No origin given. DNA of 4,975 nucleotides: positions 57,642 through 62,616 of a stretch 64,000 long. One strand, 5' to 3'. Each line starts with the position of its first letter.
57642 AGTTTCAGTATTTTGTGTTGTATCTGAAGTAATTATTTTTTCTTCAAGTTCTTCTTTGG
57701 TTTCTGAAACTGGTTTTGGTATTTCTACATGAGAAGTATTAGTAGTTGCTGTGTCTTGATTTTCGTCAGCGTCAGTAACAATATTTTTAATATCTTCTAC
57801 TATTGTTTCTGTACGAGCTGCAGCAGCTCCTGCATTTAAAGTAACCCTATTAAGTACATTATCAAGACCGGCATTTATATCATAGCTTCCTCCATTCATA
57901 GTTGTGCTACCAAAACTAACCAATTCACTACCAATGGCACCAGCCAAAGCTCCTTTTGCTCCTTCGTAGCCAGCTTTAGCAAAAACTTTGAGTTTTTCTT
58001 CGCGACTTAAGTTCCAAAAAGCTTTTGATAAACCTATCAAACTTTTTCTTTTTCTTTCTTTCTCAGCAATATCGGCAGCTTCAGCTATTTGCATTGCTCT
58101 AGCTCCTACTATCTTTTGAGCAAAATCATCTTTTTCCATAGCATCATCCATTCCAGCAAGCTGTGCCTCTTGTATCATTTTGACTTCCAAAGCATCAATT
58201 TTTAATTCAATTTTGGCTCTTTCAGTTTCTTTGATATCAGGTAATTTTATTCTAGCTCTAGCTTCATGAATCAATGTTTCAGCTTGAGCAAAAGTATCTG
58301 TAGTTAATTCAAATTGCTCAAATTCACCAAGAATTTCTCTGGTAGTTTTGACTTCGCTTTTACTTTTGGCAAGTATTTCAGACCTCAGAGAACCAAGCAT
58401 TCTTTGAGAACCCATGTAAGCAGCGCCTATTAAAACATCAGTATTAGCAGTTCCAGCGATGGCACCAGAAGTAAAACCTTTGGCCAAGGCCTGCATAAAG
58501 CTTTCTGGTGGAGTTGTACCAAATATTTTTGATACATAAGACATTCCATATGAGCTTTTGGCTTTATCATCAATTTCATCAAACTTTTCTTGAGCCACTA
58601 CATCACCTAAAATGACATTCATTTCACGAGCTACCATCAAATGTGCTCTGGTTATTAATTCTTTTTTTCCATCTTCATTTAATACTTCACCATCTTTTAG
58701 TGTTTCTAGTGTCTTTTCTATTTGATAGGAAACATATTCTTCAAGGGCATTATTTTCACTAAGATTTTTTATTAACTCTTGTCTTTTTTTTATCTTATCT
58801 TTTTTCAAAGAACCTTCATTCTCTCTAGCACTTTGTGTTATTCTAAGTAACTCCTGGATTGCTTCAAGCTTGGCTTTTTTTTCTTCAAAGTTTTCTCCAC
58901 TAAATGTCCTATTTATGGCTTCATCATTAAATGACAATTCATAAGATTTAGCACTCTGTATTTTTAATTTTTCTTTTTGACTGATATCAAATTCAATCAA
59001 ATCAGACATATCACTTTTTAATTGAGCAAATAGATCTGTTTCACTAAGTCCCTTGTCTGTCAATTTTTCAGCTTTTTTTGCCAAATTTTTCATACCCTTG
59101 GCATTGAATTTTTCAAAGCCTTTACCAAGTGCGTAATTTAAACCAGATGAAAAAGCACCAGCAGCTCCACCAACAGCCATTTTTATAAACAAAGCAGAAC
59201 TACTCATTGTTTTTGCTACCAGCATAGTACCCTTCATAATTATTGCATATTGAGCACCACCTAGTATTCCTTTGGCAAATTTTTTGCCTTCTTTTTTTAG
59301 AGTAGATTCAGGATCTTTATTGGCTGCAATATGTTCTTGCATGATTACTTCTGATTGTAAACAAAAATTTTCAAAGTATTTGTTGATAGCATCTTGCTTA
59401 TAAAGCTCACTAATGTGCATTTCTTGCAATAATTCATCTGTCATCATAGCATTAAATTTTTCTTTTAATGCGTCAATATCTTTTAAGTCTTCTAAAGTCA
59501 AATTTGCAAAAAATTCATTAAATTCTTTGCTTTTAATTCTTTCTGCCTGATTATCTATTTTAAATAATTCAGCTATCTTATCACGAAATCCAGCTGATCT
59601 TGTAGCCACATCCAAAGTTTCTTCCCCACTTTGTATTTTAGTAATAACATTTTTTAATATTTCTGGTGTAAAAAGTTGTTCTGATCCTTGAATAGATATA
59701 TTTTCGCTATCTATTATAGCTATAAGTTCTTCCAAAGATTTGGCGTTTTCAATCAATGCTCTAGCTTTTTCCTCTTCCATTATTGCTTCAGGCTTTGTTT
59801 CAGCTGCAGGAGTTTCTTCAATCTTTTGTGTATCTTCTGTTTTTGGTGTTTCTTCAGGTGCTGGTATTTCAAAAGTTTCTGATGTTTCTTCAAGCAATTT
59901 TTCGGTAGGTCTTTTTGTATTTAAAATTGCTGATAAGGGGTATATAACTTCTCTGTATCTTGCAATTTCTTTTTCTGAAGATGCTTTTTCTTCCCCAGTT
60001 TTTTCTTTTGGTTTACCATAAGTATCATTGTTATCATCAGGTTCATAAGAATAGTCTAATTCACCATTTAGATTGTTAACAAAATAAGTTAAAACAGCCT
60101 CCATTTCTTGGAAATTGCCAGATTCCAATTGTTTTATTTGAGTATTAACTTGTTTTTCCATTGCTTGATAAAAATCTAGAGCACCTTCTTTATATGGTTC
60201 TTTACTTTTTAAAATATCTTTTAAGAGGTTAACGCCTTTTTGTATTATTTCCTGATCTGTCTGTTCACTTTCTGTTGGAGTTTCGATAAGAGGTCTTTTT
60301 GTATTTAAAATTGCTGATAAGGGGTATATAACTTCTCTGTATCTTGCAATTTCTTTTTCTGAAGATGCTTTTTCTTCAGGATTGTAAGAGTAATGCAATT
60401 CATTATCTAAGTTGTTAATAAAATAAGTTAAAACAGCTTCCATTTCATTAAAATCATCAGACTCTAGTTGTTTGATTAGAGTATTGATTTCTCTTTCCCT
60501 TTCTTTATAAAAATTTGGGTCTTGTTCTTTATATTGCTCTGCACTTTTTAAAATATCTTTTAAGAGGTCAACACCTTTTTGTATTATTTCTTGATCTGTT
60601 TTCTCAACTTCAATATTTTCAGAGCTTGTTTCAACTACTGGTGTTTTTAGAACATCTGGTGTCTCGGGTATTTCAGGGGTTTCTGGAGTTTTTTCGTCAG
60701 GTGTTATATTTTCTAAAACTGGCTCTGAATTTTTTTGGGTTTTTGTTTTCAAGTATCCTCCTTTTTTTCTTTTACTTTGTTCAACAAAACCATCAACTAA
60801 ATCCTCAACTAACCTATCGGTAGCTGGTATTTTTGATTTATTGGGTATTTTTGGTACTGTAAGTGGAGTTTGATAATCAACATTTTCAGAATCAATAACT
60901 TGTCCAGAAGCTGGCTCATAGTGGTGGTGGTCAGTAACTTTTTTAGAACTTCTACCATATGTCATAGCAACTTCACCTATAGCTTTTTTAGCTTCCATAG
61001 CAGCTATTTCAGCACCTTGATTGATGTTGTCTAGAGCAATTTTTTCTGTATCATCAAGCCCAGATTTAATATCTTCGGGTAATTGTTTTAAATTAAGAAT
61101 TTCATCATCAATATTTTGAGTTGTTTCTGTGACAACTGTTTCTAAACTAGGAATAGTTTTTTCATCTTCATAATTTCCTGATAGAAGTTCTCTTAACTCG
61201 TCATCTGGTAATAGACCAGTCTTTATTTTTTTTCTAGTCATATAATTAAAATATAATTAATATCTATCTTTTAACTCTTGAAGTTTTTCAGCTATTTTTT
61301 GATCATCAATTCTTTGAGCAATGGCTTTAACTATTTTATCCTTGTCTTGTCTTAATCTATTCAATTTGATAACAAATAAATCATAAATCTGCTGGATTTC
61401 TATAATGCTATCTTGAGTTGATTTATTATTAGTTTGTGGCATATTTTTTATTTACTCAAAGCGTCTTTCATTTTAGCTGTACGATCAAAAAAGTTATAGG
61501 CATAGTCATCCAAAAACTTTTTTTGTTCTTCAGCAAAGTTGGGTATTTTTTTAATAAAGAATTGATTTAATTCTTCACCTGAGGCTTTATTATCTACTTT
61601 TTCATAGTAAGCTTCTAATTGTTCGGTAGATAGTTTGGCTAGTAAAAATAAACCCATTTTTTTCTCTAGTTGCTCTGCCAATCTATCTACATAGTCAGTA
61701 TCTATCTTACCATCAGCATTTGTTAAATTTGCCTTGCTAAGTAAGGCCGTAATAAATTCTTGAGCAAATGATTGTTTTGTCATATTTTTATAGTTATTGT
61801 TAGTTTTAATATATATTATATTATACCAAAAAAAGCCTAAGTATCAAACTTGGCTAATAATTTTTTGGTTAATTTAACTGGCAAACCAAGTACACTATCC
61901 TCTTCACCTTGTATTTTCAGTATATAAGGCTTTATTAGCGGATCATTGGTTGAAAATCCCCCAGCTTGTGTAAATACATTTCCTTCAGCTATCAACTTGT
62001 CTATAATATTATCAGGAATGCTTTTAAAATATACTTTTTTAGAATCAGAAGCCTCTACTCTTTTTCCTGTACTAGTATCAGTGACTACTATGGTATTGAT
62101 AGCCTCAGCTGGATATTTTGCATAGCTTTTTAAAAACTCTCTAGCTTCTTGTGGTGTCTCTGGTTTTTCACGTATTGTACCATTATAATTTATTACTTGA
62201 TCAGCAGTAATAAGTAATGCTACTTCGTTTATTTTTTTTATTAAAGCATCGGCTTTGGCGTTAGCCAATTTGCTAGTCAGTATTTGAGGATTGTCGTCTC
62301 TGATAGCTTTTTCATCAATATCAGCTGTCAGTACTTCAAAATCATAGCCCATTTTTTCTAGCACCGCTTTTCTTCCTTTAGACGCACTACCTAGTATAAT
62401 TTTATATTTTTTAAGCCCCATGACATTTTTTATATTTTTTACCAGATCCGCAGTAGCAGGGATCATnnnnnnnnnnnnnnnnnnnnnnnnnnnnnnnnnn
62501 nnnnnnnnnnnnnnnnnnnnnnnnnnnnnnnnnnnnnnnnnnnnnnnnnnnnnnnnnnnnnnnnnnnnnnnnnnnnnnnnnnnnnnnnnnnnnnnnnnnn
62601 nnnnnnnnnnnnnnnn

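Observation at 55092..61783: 2049-aa giant protein with a recently homogenised internal tandem repeat, preceded by two small ORFs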

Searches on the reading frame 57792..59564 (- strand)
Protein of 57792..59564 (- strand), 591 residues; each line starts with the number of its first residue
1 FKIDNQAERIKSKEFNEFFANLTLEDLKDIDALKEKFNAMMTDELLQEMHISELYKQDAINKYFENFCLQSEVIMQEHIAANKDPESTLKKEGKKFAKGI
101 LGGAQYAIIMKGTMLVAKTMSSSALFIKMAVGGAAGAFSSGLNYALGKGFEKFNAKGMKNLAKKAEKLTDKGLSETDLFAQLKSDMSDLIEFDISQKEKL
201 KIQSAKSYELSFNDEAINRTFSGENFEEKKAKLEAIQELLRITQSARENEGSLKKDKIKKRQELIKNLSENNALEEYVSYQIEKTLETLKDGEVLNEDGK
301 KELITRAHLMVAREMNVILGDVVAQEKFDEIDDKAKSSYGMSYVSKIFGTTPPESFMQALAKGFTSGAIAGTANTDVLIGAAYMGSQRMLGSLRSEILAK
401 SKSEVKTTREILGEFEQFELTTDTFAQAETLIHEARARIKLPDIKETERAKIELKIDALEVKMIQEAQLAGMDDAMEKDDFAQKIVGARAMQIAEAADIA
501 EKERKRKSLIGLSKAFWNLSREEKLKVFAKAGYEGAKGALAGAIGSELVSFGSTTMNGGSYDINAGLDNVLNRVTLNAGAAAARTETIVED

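Call 56: predict_structure(alignment_id=A3)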
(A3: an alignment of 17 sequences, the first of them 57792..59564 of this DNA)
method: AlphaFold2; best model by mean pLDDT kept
length: 591 residues; sequences in the alignment: 17
mean_pLDDT: 71.9   pTM: 0.70
mean pLDDT of the five models: 71.9, 71.8, 70.0, 66.7, 63.5
residues with pLDDT >= 90: 131; 70-90: 245; 50-70: 79; < 50: 136
segments of 3 or more residues with pLDDT < 50: 1-7, 85-153, 351-375, 471-473, 549-561, 574-591
pLDDT, mean of each block of 10 residues (from residue 1): 41 86 89 90 87 85 86 77 48 34 34 37 42 44 37 62 83 84 90 91 93 92 94 96 87 85 93 93 86 70 82 89 72 76 64 40 45 50 63 75 82 88 85 92 83 92 76 57 86 90 84 85 79 66 53 45 53 45 33 36
secondary structure, 60 per line:
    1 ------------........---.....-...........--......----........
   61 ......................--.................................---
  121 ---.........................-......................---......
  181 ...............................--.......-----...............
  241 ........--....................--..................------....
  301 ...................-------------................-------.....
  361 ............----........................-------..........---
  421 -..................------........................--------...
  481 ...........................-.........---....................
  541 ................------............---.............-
elements in order: H13-20 H24-28 H30-40 H43-48 H53-82 H85-117 H124-148 H150-171 H175-211 H214-220 H226-248 H251-270 H273-290 H297-319 H333-348 H356-372 H377-400 H408-417 H422-439 H446-469 H478-507 H509-517 H521-556 H563-574 H578-590

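Call 105: search_solved_structures(query=A3, max_evalue=1)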
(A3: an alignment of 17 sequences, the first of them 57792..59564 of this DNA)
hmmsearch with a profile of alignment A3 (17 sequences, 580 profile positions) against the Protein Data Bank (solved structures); distinct sequences matched with E-value up to 1: 8.
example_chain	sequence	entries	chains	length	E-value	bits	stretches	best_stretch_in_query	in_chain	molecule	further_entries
8f5h_A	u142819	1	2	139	0.098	14.4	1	22-116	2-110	S2hlx_EX_19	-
5cwb_A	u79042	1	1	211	0.2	13.4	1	153-312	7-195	Designed helical repeat protein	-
2m8r_A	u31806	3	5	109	0.2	13.4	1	445-508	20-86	Syntaxin-1A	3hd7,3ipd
1jth_B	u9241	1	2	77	0.32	12.7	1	445-507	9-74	syntaxin 1a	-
9pff_H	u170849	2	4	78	0.4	12.4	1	445-507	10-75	Syntaxin-1A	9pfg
1xu0_A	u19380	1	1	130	0.44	12.2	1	533-562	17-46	prion protein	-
8c18_A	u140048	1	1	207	0.47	12.1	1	103-166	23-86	Astaxanthin binding fasciclin family protein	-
3viq_A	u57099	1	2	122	0.69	11.6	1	448-528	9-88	Swi5-dependent recombination DNA repair protein 1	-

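Call 106: search_protein_families(library=pfam, alignment_id=A3, max_evalue=0.01)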
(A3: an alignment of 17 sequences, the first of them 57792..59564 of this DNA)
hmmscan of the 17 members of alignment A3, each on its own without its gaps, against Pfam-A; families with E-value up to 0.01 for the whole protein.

A. member 1, window:57792-59564:- (591 aa): 0 families

B. families by the number of members that match (of 17 scanned): 2 families
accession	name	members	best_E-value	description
PF10248.14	Mlf1IP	1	0.0077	Myelodysplasia-myeloid leukemia factor 1-interacting protein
PF11932.13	DUF3450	1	0.0081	Protein of unknown function (DUF3450)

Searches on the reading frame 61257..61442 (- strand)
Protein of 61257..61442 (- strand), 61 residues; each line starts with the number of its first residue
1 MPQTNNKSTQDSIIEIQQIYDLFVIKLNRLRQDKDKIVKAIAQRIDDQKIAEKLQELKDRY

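Call 9: search_protein_families(library=pfam, proteins=[window:61257-61442:-], max_evalue=0.1)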
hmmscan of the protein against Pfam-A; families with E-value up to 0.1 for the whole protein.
window:61257-61442:- (61 aa): 1 family
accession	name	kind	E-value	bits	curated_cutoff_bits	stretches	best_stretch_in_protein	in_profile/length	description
PF06730.16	FAM92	-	0.0002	21.3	23.6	1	8-58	26-77/225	FAM92 protein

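Call 28: search_protein_families(library=ncbifam, proteins=[window:61257-61442:-], max_evalue=0.1)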
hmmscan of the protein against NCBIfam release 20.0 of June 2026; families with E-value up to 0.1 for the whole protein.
window:61257-61442:- (61 aa): 1 family
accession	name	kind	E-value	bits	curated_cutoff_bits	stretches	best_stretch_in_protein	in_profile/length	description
NF002446.0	PRK01611.3-3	equivalog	0.014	13.7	399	1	6-61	215-271/636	arginine--tRNA ligase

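Call 29: search_protein_families(library=phrogs, proteins=[window:61257-61442:-], max_evalue=0.01)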
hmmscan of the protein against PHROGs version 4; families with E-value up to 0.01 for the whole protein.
window:61257-61442:- (61 aa): 1 family
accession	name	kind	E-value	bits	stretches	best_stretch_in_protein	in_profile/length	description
phrog_20466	-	unknown function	0.0004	21.4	1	9-59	68-118/190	-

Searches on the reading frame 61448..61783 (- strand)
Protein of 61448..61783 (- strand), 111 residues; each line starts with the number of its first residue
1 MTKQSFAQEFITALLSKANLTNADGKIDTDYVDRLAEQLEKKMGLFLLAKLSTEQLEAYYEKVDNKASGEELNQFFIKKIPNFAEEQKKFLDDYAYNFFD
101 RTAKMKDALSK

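Call 9: search_protein_families(library=pfam, proteins=[window:61448-61783:-], max_evalue=0.1)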
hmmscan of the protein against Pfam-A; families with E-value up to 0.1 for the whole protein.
window:61448-61783:- (111 aa): 4 families
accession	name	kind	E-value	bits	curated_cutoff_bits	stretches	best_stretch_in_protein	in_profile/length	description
PF18908.5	DUF5663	-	0.00077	20.4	23.7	1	35-89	22-75/84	Protein of unknown function (DUF5663)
PF16937.10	T3SS_HrpK1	-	0.017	15.2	30.9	0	61-95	171-205/251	Type III secretion system translocator protein, HrpF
PF03477.21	ATP-cone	-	0.058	14.4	25.8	0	2-62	9-65/88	ATP cone domain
PF00215.30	OMPdecase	-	0.095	13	27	0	16-66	77-128/221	Orotidine 5'-phosphate decarboxylase / HUMPS family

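Call 28: search_protein_families(library=ncbifam, proteins=[window:61448-61783:-], max_evalue=0.1)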
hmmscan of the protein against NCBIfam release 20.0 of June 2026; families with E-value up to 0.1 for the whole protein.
window:61448-61783:- (111 aa): 0 families

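Call 29: search_protein_families(library=phrogs, proteins=[window:61448-61783:-], max_evalue=0.01)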
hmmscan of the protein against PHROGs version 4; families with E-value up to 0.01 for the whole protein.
window:61448-61783:- (111 aa): 0 families

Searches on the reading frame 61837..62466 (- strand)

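Call 9: search_protein_families(library=pfam, proteins=[window:61837-62466:-], max_evalue=0.1)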
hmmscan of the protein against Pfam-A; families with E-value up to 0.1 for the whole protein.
window:61837-62466:- (209 aa): 2 families
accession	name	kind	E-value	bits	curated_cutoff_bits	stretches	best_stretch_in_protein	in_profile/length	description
PF02545.19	Maf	-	2.2e-40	138.8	27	1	22-207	1-187/187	Maf-like protein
PF09001.16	DUF1890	-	0.0078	17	25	1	102-176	7-83/141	Domain of unknown function (DUF1890)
